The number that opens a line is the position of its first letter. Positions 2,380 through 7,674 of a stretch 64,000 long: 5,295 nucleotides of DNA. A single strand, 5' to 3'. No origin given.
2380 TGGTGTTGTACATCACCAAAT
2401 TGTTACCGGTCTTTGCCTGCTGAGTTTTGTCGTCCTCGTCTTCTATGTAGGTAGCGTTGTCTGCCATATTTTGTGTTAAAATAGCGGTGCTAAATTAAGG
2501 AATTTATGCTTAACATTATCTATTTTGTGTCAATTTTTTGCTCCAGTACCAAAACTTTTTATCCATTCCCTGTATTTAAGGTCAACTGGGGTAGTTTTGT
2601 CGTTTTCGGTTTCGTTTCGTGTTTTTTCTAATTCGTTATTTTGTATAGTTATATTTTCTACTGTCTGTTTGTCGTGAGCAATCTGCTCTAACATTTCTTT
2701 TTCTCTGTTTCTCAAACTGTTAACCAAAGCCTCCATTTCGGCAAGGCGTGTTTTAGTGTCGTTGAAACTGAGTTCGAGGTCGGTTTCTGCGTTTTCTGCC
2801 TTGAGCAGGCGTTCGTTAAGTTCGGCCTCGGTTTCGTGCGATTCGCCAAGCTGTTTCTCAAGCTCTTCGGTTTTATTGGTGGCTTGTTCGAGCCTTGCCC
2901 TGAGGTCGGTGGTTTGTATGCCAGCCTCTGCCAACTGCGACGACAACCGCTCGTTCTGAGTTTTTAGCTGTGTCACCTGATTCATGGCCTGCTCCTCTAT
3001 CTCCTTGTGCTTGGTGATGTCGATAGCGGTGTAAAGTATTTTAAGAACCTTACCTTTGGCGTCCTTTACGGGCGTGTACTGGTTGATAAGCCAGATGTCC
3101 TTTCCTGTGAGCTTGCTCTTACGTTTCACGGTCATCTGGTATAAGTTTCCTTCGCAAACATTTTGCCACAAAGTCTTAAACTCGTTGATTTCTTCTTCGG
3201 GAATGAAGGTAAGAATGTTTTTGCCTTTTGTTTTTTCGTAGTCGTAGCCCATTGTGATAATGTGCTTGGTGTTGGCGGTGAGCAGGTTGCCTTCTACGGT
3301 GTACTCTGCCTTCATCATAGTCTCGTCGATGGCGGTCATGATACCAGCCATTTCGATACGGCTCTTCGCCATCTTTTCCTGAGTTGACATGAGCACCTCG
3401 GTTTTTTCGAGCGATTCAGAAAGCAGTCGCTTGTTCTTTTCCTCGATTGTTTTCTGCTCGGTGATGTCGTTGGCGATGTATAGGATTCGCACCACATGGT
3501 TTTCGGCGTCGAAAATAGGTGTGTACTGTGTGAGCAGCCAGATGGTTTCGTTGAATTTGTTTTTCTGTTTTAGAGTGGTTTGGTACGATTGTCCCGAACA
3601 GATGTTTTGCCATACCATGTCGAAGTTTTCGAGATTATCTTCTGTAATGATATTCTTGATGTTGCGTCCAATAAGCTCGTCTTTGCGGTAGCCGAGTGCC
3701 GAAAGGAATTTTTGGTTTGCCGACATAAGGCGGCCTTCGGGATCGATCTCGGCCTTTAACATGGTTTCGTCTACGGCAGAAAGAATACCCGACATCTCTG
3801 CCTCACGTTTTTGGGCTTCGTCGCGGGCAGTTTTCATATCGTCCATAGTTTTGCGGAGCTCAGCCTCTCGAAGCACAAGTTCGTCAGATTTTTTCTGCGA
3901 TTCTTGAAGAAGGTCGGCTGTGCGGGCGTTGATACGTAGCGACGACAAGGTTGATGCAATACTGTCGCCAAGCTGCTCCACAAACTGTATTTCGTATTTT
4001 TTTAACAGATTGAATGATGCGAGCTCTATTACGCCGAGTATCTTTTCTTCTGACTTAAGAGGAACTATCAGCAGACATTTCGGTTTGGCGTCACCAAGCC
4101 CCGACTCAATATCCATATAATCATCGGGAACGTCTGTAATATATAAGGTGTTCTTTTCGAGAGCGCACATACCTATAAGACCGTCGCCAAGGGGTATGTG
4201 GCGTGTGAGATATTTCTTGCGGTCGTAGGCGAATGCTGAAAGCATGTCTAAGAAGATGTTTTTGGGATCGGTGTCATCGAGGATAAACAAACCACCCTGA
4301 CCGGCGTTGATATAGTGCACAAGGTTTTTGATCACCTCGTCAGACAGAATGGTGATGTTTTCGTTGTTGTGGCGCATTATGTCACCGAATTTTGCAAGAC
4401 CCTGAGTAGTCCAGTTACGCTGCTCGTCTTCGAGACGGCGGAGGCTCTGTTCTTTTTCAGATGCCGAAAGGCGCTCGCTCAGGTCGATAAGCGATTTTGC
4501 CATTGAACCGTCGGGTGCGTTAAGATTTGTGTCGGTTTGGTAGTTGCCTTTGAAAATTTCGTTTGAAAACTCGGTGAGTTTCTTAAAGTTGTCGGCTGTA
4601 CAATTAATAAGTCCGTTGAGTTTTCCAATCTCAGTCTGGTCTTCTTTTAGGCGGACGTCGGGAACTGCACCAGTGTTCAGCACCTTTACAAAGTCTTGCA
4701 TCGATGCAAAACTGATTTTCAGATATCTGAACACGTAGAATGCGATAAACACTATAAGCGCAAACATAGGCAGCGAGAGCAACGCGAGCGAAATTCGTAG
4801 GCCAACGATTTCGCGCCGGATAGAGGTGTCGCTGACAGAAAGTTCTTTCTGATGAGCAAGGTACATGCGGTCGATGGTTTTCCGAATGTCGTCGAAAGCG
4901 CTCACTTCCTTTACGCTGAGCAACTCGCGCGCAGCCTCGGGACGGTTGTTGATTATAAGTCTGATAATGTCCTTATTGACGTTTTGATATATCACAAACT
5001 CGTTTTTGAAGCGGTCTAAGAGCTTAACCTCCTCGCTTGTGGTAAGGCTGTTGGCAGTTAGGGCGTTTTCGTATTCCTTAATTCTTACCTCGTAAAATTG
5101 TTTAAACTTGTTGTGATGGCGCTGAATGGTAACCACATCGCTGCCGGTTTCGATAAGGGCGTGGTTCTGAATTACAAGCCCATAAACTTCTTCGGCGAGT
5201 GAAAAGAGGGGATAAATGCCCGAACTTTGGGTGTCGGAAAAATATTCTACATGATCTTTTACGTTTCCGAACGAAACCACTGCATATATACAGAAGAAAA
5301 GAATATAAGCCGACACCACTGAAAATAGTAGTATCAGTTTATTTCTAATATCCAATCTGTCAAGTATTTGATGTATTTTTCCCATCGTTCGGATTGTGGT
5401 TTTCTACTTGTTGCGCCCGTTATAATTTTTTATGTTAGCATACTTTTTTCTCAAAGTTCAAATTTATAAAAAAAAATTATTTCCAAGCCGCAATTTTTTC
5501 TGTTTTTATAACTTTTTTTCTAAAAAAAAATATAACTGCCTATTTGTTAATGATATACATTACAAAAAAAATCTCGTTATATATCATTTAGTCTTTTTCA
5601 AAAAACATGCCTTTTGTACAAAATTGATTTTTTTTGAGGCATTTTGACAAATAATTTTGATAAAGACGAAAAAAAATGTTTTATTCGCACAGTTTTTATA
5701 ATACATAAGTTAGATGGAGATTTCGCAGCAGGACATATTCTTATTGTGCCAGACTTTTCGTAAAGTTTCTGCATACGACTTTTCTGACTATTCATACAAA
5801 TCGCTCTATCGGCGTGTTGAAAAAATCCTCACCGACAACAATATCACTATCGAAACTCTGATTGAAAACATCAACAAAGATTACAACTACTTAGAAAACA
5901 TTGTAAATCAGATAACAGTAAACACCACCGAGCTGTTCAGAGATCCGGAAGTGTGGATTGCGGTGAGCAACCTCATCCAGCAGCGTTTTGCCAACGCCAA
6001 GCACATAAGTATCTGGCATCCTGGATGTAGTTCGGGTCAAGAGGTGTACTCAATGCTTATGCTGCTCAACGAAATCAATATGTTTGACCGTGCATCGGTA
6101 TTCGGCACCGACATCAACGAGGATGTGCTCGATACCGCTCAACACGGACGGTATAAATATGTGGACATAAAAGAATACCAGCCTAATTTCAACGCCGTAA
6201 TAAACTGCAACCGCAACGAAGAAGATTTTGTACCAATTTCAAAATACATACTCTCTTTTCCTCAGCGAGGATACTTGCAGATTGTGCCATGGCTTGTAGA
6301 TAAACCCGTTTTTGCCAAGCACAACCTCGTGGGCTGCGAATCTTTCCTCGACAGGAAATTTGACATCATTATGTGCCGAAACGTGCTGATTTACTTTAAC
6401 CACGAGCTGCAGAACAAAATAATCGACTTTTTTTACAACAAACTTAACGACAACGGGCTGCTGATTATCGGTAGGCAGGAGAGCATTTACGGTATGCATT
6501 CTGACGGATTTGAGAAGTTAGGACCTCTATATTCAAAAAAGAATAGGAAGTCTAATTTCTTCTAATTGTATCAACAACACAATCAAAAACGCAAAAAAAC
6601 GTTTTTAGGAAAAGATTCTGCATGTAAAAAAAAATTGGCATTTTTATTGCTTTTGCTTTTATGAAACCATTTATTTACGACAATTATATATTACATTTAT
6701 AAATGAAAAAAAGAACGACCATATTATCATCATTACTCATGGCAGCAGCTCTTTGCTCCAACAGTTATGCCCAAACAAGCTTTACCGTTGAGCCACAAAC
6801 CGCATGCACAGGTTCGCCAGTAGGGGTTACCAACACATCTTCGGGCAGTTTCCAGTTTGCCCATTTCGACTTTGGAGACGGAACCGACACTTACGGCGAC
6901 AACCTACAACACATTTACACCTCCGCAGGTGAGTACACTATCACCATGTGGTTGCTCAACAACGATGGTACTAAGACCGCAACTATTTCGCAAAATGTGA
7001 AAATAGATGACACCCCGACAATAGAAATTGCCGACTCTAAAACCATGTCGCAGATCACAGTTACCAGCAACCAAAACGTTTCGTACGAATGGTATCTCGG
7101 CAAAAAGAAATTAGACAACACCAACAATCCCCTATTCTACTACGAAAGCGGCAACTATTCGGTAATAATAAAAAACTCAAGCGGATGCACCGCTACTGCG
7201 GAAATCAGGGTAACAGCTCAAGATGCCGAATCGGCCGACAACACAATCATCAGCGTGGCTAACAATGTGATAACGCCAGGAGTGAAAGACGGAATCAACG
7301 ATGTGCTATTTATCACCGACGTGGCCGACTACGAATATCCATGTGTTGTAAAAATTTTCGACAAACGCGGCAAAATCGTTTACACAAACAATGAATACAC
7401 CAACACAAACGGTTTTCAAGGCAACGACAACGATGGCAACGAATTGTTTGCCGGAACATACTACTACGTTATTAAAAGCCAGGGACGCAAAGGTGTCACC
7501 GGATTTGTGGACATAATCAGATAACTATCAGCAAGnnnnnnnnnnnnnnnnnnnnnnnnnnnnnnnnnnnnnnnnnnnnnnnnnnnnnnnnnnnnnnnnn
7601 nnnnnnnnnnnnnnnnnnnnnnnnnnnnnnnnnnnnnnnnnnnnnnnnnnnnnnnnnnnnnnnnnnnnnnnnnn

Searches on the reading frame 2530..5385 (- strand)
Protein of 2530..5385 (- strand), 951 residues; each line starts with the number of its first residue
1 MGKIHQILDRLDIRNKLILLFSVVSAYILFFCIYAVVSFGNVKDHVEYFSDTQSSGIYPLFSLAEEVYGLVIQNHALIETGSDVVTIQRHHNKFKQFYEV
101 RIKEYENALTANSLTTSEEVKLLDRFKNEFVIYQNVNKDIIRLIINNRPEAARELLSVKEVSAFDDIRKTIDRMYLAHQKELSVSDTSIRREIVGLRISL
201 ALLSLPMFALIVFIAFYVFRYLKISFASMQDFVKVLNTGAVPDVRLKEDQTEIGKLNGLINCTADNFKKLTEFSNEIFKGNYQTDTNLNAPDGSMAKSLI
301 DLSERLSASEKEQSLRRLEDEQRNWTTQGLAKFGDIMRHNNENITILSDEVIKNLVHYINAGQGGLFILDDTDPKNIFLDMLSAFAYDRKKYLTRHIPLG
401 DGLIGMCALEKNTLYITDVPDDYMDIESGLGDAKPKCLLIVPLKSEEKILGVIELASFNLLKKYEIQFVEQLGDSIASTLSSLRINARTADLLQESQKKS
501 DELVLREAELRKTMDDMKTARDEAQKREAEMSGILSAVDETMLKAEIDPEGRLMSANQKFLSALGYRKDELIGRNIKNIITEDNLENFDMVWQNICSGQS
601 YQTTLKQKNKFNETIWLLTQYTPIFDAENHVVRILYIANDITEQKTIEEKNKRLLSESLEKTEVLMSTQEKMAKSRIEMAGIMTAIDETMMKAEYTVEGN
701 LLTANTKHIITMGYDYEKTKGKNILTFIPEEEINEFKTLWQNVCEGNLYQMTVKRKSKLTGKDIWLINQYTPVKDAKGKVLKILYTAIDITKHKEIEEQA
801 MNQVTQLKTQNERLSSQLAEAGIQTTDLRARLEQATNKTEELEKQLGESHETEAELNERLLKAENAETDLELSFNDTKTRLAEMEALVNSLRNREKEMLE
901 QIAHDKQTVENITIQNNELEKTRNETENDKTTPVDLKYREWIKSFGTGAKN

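Call 55: search_protein_families(library=ncbifam, proteins=[window:2530-5385:-], max_evalue=1e-12)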
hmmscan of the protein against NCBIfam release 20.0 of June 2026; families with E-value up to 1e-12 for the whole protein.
window:2530-5385:- (951 aa): 2 families
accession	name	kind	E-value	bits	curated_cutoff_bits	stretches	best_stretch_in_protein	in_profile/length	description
TIGR00229.1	sensory_box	domain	2.7e-30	105.1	22.9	1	546-650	20-125/126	PAS domain S-box protein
NF052574.1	HisKinEspCMyxo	equivalog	7.7e-13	47.5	1200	0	517-649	272-406/785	serine histidine kinase EspC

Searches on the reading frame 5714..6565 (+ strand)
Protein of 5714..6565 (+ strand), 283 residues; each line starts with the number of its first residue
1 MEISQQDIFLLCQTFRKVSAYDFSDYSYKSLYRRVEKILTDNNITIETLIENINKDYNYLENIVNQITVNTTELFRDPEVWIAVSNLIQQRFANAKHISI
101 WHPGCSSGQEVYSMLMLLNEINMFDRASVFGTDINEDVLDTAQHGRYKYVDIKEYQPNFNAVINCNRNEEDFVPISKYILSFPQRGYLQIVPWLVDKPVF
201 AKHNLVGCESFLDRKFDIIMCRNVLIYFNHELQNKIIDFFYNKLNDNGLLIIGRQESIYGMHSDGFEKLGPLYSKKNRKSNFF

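Call 55: search_protein_families(library=ncbifam, proteins=[window:5714-6565:+], max_evalue=1e-12)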
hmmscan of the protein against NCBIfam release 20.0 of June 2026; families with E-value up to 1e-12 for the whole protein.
window:5714-6565:+ (283 aa): 1 family
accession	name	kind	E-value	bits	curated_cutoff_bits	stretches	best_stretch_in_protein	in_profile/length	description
NF007902.0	PRK10611.1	equivalog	6e-26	91.3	435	1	18-259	41-267/287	protein-glutamate O-methyltransferase CheR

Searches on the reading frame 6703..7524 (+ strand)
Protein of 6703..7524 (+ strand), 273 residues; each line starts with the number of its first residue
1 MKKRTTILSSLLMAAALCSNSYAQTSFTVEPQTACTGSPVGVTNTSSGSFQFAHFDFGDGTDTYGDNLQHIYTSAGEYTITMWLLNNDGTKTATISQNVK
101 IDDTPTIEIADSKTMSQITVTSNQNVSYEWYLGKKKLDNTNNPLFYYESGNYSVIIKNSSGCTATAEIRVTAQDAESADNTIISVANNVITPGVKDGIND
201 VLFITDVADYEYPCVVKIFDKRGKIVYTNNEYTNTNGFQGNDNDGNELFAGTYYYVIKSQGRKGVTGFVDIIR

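Call 55: search_protein_families(library=ncbifam, proteins=[window:6703-7524:+], max_evalue=1e-12)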
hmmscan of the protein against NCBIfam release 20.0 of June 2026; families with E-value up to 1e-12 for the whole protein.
window:6703-7524:+ (273 aa): 0 families

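Call 97: search_protein_families(library=pfam, proteins=[window:6703-7524:+], max_evalue=0.001)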
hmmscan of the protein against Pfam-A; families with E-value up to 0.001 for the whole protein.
window:6703-7524:+ (273 aa): 3 families
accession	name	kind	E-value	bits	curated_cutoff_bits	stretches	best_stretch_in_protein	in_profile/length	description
PF13585.12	CHU_C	-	2e-16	60.3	27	1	187-269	4-84/86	CHU_C Type IX secretion signal domain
PF18911.6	PKD_4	-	9.4e-12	45.3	27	1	35-100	15-84/85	PKD domain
PF00801.26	PKD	-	1.2e-10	41.7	23.5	1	29-97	6-78/80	PKD domain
